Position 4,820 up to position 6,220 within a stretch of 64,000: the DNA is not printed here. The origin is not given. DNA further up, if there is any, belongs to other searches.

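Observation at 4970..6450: mftABC present but mftD, mftE and mftF absent from the neighbourhood; MftA core is the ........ variant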

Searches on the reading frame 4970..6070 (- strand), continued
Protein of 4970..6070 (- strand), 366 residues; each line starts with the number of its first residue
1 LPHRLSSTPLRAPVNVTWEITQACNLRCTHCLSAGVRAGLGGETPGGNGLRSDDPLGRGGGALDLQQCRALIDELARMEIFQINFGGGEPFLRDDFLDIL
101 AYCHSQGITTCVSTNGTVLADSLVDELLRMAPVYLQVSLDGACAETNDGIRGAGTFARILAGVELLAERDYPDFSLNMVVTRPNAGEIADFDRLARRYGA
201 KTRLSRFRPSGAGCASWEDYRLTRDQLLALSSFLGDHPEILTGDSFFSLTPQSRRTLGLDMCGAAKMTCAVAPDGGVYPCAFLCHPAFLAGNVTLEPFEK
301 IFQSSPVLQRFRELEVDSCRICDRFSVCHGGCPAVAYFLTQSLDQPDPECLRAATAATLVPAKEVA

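Call 20: search_protein_families(library=ncbifam, proteins=[L001:10485-11408:+, L001:11366-12904:+, L010:15820-16779:+, L010:16776-18320:+, L073:11164-12153:+, L016:15979-16767:+, L016:16772-18652:+, L016:19575-20699:+, L006:18445-18984:+, L006:19798-20412:+], max_evalue=0.000001)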
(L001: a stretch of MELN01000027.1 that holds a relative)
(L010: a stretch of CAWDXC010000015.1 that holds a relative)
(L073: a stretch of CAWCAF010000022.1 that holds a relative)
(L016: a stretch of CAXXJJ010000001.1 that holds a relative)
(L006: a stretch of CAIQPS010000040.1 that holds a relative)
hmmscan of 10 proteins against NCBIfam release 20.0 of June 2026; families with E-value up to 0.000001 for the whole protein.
L001:10485-11408:+ (307 aa): 6 families
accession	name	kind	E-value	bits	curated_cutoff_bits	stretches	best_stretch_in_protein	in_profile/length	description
TIGR04503.1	mft_etfB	hypoth_equivalog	3e-22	79.3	200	1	17-277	12-270/290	mycofactocin-associated electron transfer flavoprotein beta subunit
NF040731.1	flavo_sub_EftB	exception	6.7e-21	74.8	445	1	39-224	37-215/260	electron transfer flavoprotein subunit beta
NF042971.1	AcrlCoAredClosAcrB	equivalog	3.8e-13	49.1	475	1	41-215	40-208/266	acryloyl-CoA reductase electron transfer subunit gamma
NF002888.0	PRK03359.1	subfamily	7.9e-11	41.8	219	1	42-219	41-213/256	putative electron transfer flavoprotein FixA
NF008998.0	PRK12342.1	equivalog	4.9e-08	32.6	338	1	73-219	71-209/254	electron transfer flavoprotein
NF051844.1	ETFlavBetaProt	equivalog_domain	1.9e-07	30.9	350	1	37-188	21-163/254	electron transfer flavoprotein subunit beta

L001:11366-12904:+ (512 aa): 5 families
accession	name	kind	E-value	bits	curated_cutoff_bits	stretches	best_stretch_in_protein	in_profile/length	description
TIGR03965.1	mycofact_glyco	equivalog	1.1e-92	311.4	280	1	32-496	11-466/467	mycofactocin biosynthesis glycosyltransferase MftF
NF041875.1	EPS_EpsD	equivalog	1.7e-20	73.6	370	2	107-152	1-46/325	exopolysaccharide biosynthesis glycosyltransferase EpsD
TIGR04283.1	glyco_like_mftF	equivalog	2.5e-09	37.1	182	0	263-300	141-177/221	TIGR04283 family arsenosugar biosynthesis glycosyltransferase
NF041394.1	GtaseAglG_Halo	equivalog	4.6e-07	29.4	440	0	106-340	4-249/304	glucosyl-dolichyl phosphate glucuronosyltransferase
TIGR03937.1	PgaC_IcaA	equivalog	8.4e-07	28.3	422.3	0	102-307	42-248/407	poly-beta-1,6-N-acetyl-D-glucosamine synthase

L010:15820-16779:+ (319 aa): 6 families
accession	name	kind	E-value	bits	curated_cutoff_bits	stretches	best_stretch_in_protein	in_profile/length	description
TIGR04503.1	mft_etfB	hypoth_equivalog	3.8e-23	82.3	200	1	17-287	12-275/290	mycofactocin-associated electron transfer flavoprotein beta subunit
NF040731.1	flavo_sub_EftB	exception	1.1e-17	64.2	445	1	35-236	33-221/260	electron transfer flavoprotein subunit beta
NF002888.0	PRK03359.1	subfamily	1.1e-13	51.2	219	1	42-228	41-216/256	putative electron transfer flavoprotein FixA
NF051844.1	ETFlavBetaProt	equivalog_domain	2.2e-12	47.1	350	1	39-301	24-252/254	electron transfer flavoprotein subunit beta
NF042971.1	AcrlCoAredClosAcrB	equivalog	8.6e-11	41.4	475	1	36-191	35-183/266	acryloyl-CoA reductase electron transfer subunit gamma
NF008998.0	PRK12342.1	equivalog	8.9e-09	35.1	338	1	57-225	53-209/254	electron transfer flavoprotein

L010:16776-18320:+ (514 aa): 10 families
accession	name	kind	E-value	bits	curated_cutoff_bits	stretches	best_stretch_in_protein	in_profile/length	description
TIGR03965.1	mycofact_glyco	equivalog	6.9e-107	358.2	280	1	18-483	10-466/467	mycofactocin biosynthesis glycosyltransferase MftF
NF041875.1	EPS_EpsD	equivalog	1.6e-30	106.7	370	1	94-368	1-279/325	exopolysaccharide biosynthesis glycosyltransferase EpsD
NF041394.1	GtaseAglG_Halo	equivalog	5.4e-16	58.7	440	1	96-326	7-248/304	glucosyl-dolichyl phosphate glucuronosyltransferase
TIGR04283.1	glyco_like_mftF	equivalog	9.2e-14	51.6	182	1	95-287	2-177/221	TIGR04283 family arsenosugar biosynthesis glycosyltransferase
TIGR03937.1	PgaC_IcaA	equivalog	1.3e-12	47.4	422.3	1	90-310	43-264/407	poly-beta-1,6-N-acetyl-D-glucosamine synthase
TIGR04242.1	nodulat_NodC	equivalog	8.6e-11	41.4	550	1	87-212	43-172/395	chitooligosaccharide synthase NodC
NF038299.1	EPS_HpsN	equivalog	3.8e-09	36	425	1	93-298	2-222/317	hormogonium polysaccharide biosynthesis glycosyltransferase HpsN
NF038302.1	EPS_HpsE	equivalog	2.2e-08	33.5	300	1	94-297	3-223/307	hormogonium polysaccharide biosynthesis glycosyltransferase HpsE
NF007482.0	PRK10073.1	equivalog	7.8e-08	31.7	423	1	93-188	7-102/334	glycosyltransferase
NF050819.1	PolSacchBiosHfsG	equivalog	8.4e-07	28.4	500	0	93-331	13-251/302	polysaccharide biosynthesis protein HfsG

L073:11164-12153:+ (329 aa): 183 families (the best 25 are shown)
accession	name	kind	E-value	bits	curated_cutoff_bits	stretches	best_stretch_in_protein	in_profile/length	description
TIGR01188.1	drrA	subfamily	4.1e-104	348.1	312.45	1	14-310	2-302/302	daunorubicin resistance ABC transporter, ATP-binding protein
NF000106.1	40850658_otr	exception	2.9e-73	247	750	1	5-314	13-324/351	oxytetracycline efflux ABC transporter Otr(C) ATP-binding subunit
NF010060.0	PRK13537.1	equivalog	1.3e-59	201.6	521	1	1-311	11-310/314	nodulation factor ABC transporter ATP-binding protein NodI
TIGR03864.1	PQQ_ABC_ATP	hypoth_equivalog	8.8e-56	189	302.25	1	6-233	2-229/236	ABC transporter, ATP-binding subunit, PQQ-dependent alcohol dehydrogenase system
NF010059.0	PRK13536.1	equivalog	6.7e-54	182.9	549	1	3-311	41-338/342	nodulation factor ABC transporter ATP-binding protein NodI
NF033858.1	ABC2_perm_RbbA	equivalog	2.9e-53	181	1050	1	5-228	266-489/909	ribosome-associated ATPase/putative transporter RbbA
TIGR01288.1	nodI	equivalog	2.8e-52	177.6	424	1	6-311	5-299/303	nodulation factor ABC transporter ATP-binding protein NodI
TIGR03522.1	GldA_ABC_ATP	equivalog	3.7e-49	167.8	402.6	1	6-309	3-301/301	gliding motility-associated ABC transporter ATP-binding subunit GldA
TIGR01257.1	rim_protein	equivalog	8.7e-43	145.6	4012.85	1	22-306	1956-2246/2272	rim ABC transporter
TIGR03740.1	galliderm_ABC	subfamily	6.4e-42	143.7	309.75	1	8-220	3-208/223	lantibiotic protection ABC transporter ATP-binding subunit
TIGR00968.1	3a0106s01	subfamily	9.2e-42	143.2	342.75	1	6-226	1-221/237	sulfate ABC transporter ATP-binding protein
TIGR04521.1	ECF_ATPase_2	equivalog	1.4e-41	142.5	330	1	18-226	18-235/279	energy-coupling factor transporter ATPase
TIGR04406.1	LPS_export_lptB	equivalog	2.2e-38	131.9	240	1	7-223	3-222/239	LPS export ABC transporter ATP-binding protein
TIGR03873.1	F420-0_ABC_ATP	hypoth_equivalog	8.3e-38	130.1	372.4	1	8-223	4-224/256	putative F420-0 ABC transporter ATP-binding protein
NF008449.1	PRK11300.1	equivalog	1.9e-37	128.9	362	1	2-225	2-243/255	high-affinity branched-chain amino acid ABC transporter ATP-binding protein LivG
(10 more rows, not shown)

L016:15979-16767:+ (262 aa): 1 family
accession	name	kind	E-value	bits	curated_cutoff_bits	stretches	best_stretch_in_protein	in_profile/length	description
NF045713.1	CxxCH_16_HmcA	equivalog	7.2e-08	31.5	400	0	139-225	76-158/541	sulfate respiration complex hexadecaheme cytochrome HmcA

L016:16772-18652:+ (626 aa): 17 families
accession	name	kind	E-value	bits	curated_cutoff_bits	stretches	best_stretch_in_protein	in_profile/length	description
NF004898.0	PRK06259.1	equivalog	1.3e-57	195.5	385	1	240-624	125-487/488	fumarate reductase (CoM/CoB) subunit TfrB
NF045670.1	quin_L_LdhH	equivalog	2.4e-34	118.7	800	1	378-604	463-690/706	L-lactate dehydrogenase (quinone) large subunit LdhH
NF045724.1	ferredox_TmcB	equivalog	8.2e-25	87.2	735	1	406-609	208-414/430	electron transfer complex ferredoxin TmcB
NF008369.0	PRK11168.1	equivalog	6.9e-23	81.2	278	1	377-611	162-391/401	anaerobic glycerol-3-phosphate dehydrogenase subunit C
NF045663.1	diclust_near_Sec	equivalog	1.6e-19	69.5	530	1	253-597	310-616/759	pyridine nucleotide-disulfide oxidoreductase/dicluster-binding protein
NF045711.1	sulf_resp_HmcF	equivalog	1.8e-13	50.1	750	1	458-601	279-427/457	sulfate respiration complex iron-sulfur protein HmcF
NF008434.0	PRK11274.1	equivalog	3e-12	46.2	333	0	380-602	166-391/409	glycolate oxidase subunit GlcF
NF045796.1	DsrK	equivalog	7.7e-12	44.6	400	1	249-598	50-415/453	sulfate reduction electron transfer complex DsrMKJOP subunit DsrK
TIGR03379.1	glycerol3P_GlpC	equivalog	1.9e-11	43.3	279.9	1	383-601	163-379/397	anaerobic glycerol-3-phosphate dehydrogenase subunit GlpC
TIGR03290.1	CoB_CoM_SS_C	equivalog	8e-11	42.1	160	1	249-340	2-83/144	CoB--CoM heterodisulfide reductase subunit C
NF004616.0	PRK05950.1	subfamily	5.2e-10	38.9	228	1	243-331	141-233/238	succinate dehydrogenase iron-sulfur subunit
NF041890.1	hdrC_Methbact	equivalog_domain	5.5e-10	39.1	270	1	249-336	29-105/192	ferredoxin:CoB-CoM heterodisulfide reductase subunit HdrC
NF009226.0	PRK12576.1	equivalog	7e-10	38.7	344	1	242-330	147-236/317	succinate dehydrogenase/fumarate reductase iron-sulfur subunit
TIGR00384.1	dhsB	subfamily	1.2e-09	37.9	88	1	246-328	137-222/222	succinate dehydrogenase and fumarate reductase iron-sulfur protein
NF041779.1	hetero_SS_HdrC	equivalog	4.9e-09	35.9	350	1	248-336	30-107/198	ferredoxin:CoB-CoM heterodisulfide reductase subunit HdrC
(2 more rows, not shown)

L016:19575-20699:+ (374 aa): 52 families (the best 25 are shown)
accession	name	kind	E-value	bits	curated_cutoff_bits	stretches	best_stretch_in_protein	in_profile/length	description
TIGR03962.1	mycofact_rSAM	equivalog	8.7e-41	140.2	265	1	20-344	5-315/339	mycofactocin radical SAM maturase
TIGR04545.1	rSAM_ahbD_hemeb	equivalog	9.8e-33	114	500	1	32-219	5-188/339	heme b synthase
NF045574.1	sacti_mat_StsB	exception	1.6e-30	106.4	625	1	31-214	100-277/466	StsB family radical SAM/SPASM domain sactipeptide maturase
TIGR04051.1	rSAM_NirJ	equivalog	1.1e-29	103.6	515.45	1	34-215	9-185/354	heme d1 biosynthesis radical SAM protein NirJ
TIGR04054.1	rSAM_NirJ1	equivalog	8.6e-29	100.3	650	1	28-214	37-218/387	putative heme d1 biosynthesis radical SAM protein NirJ1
TIGR04053.2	TIGR04053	equivalog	5.3e-28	98.3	395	1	25-226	6-206/366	TIGR04053 family radical SAM/SPASM domain-containing protein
NF049973.1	radical_Rv1681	equivalog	9.1e-27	93.8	380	1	36-198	81-239/326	Rv1681 family radical SAM protein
TIGR04055.1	rSAM_NirJ2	equivalog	9.6e-26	91.1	500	1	32-360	5-322/326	putative heme d1 biosynthesis radical SAM protein NirJ2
TIGR04347.1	pseudo_SAM_Halo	equivalog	2.5e-25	89.6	525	1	29-225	40-231/390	TIGR04347 family pseudo-SAM/SPASM protein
TIGR04251.1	SCM_rSAM_ScmF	equivalog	6.4e-25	88.3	400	1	31-200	8-176/353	SynChlorMet cassette radical SAM/SPASM protein ScmF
NF050035.1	rSAM_WgK_link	exception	1.5e-24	86.6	650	1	25-218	7-196/367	radical SAM/SPASM peptide maturase WgkB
TIGR04546.1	rSAM_ahbC_deAc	equivalog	2.1e-24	86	650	1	31-213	43-220/390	12,18-didecarboxysiroheme deacetylase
TIGR04250.1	SCM_rSAM_ScmE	equivalog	1.6e-22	80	400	1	26-369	2-354/358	SynChlorMet cassette radical SAM/SPASM protein ScmE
TIGR02109.1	PQQ_syn_pqqE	equivalog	1.2e-21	77.1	381.35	1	24-361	4-331/358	pyrroloquinoline quinone biosynthesis protein PqqE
TIGR04303.1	GeoRSP_rSAM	equivalog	4.8e-21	75.7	400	1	23-360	1-324/325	GeoRSP system radical SAM/SPASM protein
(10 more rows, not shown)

L006:18445-18984:+ (179 aa): 3 families
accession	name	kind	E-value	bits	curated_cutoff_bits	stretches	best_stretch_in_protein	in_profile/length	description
TIGR03585.1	PseH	equivalog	6.3e-18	65.3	93.1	1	9-164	3-153/156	UDP-4-amino-4,6-dideoxy-N-acetyl-beta-L-altrosamine N-acetyltransferase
NF011709.0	PRK15130.1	equivalog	2e-13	50.6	218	1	16-177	26-173/186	spermidine N1-acetyltransferase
NF000225.3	AAC_6p_Strep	exception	3.7e-09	36.7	250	1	66-172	46-154/156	aminoglycoside 6'-N-acetyltransferase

L006:19798-20412:+ (204 aa): 0 families

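Call 36: search_dna_similar(query=window:4970-6070:-, collection=plasmids, mode=protein, max_evalue=1e-30, max_rows=25)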
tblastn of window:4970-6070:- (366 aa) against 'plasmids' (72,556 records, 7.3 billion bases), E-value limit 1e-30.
Records with a match: 12; places in all: 12; records where one place covers at least 80% of the query: 12.
Best place of each record, by identity: <60% 12.
By first word of the organism name: Streptomyces 7; Thermomicrobium 1; Halolamina 1; Mycolicibacterium 1; Haloterrigena 1; Tsukamurella 1.
By predicted mobility (MOB-suite, as given by PLSDB): non-mobilizable 10; mobilizable 2.
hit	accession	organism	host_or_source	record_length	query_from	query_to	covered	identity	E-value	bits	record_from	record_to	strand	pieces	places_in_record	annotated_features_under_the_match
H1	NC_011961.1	Thermomicrobium roseum DSM 5159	-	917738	10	353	94%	43.1%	2e-80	275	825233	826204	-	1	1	mftC: mycofactocin radical SAM maturase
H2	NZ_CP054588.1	Halolamina sp. CBA1230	solar salt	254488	4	353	96%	39.9%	6e-68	239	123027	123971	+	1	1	mftC: mycofactocin radical SAM maturase | mftB2: mycofactocin biosynthesis chaperone MftB2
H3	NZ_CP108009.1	Streptomyces sp. NBC_00334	-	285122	8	353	95%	39.7%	4e-70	245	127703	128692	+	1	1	mftC: mycofactocin radical SAM maturase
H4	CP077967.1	Streptomyces lavendulae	Citrus reticulata,single cell,soil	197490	10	353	94%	39.9%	2e-69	243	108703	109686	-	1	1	record has no annotation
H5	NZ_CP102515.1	Streptomyces yangpuensis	Crocus sativus,pure culture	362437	10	353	94%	39.9%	2e-69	243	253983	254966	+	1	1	mftC: mycofactocin radical SAM maturase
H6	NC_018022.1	Mycolicibacterium chubuense NBB4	-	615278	10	365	97%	38.4%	1e-71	249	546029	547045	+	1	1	mftC: mycofactocin radical SAM maturase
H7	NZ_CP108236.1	Streptomyces sp. NBC_00080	-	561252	10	353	94%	39.7%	4e-67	236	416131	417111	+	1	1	mftC: mycofactocin radical SAM maturase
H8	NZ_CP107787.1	Streptomyces sp. NBC_00564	-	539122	10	352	94%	39.8%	4e-70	245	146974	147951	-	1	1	mftC: mycofactocin radical SAM maturase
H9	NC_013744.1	Haloterrigena turkmenica DSM 5511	-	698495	5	336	91%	40.8%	2e-65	231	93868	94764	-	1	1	mftC: mycofactocin radical SAM maturase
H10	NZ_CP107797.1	Streptomyces sp. NBC_00557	-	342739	10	353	94%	39.4%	1e-70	246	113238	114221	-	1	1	mftC: mycofactocin radical SAM maturase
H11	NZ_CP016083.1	Streptomyces sp. SAT1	Adenophora trachelioides Maxim.,single ...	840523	10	352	94%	39.2%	3e-67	236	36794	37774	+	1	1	mftC: mycofactocin radical SAM maturase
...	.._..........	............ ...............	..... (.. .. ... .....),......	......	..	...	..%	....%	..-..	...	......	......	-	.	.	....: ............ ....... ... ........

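Call 37: get_annotated_region(hit=H6, flank=9000)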
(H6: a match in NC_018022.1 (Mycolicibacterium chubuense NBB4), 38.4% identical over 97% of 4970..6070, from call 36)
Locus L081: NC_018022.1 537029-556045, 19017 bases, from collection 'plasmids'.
description: Mycolicibacterium chubuense NBB4 plasmid pMYCCH.01, complete sequence
organism: Mycolicibacterium chubuense NBB4 (NCBI taxid 710421)
taxonomy: Bacteria; Actinomycetota; Actinomycetes; Mycobacteriales; Mycobacteriaceae; Mycolicibacterium; Mycolicibacterium chubuense; Mycolicibacterium chubuense NBB4
host: -; source: -; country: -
typing (MOB-suite, as given by PLSDB): mobilizable; relaxase MOBF,MOBF
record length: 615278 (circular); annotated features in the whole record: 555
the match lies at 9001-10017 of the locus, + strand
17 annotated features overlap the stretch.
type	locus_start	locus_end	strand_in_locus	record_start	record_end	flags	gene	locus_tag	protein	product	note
CDS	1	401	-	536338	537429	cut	-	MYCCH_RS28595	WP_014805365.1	aromatic/alkene monooxygenase hydroxylase subunit beta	-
CDS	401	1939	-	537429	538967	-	-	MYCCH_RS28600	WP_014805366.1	aromatic/alkene/methane monooxygenase hydroxylase/oxygenase subunit alpha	-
CDS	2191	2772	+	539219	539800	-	-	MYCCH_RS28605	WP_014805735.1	response regulator transcription factor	GO:0000160 - phosphorelay signal transduction system [Evidence IEA]; GO:0006355 - regulation of DNA-templated ...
CDS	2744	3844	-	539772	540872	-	-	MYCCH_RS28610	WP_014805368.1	GAF domain-containing protein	-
CDS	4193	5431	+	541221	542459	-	-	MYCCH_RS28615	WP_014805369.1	iron-containing alcohol dehydrogenase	-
CDS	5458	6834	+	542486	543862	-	-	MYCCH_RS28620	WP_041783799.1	histidine kinase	GO:0000160 - phosphorelay signal transduction system [Evidence IEA]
CDS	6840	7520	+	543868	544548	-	-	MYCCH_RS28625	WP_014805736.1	response regulator transcription factor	GO:0000160 - phosphorelay signal transduction system [Evidence IEA]; GO:0006355 - regulation of DNA-templated ...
CDS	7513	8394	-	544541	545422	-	mftM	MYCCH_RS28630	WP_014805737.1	mycofactocin oligosaccharide methyltransferase MftM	-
CDS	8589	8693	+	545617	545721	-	mftA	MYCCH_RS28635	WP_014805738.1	mycofactocin precursor MftA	GO:0140604 - mycofactocin biosynthetic process [Evidence IEA]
CDS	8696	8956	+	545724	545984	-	mftB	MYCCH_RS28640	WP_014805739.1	mycofactocin biosynthesis chaperone MftB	GO:0140604 - mycofactocin biosynthetic process [Evidence IEA]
CDS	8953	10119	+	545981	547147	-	mftC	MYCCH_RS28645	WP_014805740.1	mycofactocin radical SAM maturase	GO:0140604 - mycofactocin biosynthetic process [Evidence IEA]; GO:0031179 - peptide modification [Evidence IEA]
CDS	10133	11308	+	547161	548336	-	mftD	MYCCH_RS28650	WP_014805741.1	pre-mycofactocin synthase MftD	GO:0140604 - mycofactocin biosynthetic process [Evidence IEA]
CDS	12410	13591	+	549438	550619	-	-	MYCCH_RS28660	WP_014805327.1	tyrosine-type recombinase/integrase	GO:0015074 - DNA integration [Evidence IEA]; GO:0006310 - DNA recombination [Evidence IEA]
CDS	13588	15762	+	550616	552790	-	-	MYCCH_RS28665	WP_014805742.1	tyrosine-type recombinase/integrase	GO:0015074 - DNA integration [Evidence IEA]; GO:0006310 - DNA recombination [Evidence IEA]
CDS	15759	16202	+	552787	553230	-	-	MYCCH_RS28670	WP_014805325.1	DUF6262 family protein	-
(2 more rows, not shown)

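Call 38: get_annotated_region(hit=H1, flank=9000)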
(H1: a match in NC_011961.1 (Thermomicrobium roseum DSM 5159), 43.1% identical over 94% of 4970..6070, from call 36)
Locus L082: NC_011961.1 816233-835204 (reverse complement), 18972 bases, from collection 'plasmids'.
description: Thermomicrobium roseum DSM 5159 plasmid unnamed, complete sequence
organism: Thermomicrobium roseum DSM 5159 (NCBI taxid 309801)
taxonomy: Bacteria; Thermomicrobiota; Thermomicrobia; Thermomicrobiales; Thermomicrobiaceae; Thermomicrobium; Thermomicrobium roseum; Thermomicrobium roseum DSM 5159
host: -; source: -; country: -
typing (MOB-suite, as given by PLSDB): non-mobilizable
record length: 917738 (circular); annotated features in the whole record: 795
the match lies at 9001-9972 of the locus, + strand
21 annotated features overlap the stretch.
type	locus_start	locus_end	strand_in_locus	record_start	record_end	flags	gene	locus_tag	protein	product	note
CDS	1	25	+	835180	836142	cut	-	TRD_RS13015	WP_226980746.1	sugar kinase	-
CDS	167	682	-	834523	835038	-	dcd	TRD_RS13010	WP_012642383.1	dCTP deaminase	GO:0009394 - 2'-deoxyribonucleotide metabolic process [Evidence IEA]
CDS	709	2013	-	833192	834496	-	-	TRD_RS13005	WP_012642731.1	amidase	-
CDS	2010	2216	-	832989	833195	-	-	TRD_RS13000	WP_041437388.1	hypothetical protein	-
CDS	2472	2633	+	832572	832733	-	-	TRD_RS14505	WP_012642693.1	blasticidin-S deaminase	-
CDS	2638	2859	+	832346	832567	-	-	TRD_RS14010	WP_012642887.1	cytidine deaminase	-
CDS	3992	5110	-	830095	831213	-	-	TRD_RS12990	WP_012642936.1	NDMA-dependent alcohol dehydrogenase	-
CDS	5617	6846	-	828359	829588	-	mftD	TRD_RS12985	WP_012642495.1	pre-mycofactocin synthase MftD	GO:0140604 - mycofactocin biosynthetic process [Evidence IEA]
CDS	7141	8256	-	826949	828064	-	-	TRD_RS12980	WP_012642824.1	NDMA-dependent alcohol dehydrogenase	-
CDS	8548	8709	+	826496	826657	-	mftA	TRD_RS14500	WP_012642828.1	mycofactocin precursor MftA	GO:0140604 - mycofactocin biosynthetic process [Evidence IEA]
CDS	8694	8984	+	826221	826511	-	mftB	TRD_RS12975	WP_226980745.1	mycofactocin biosynthesis chaperone MftB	GO:0140604 - mycofactocin biosynthetic process [Evidence IEA]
CDS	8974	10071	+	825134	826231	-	mftC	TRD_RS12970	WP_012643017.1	mycofactocin radical SAM maturase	GO:0140604 - mycofactocin biosynthetic process [Evidence IEA]; GO:0031179 - peptide modification [Evidence IEA]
CDS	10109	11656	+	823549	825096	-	mftF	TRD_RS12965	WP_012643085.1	mycofactocin biosynthesis glycosyltransferase MftF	GO:0140604 - mycofactocin biosynthetic process [Evidence IEA]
CDS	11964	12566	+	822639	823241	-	-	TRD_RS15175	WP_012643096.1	CDGSH iron-sulfur domain-containing protein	-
CDS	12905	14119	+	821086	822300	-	-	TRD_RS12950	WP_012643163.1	FAD-dependent oxidoreductase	-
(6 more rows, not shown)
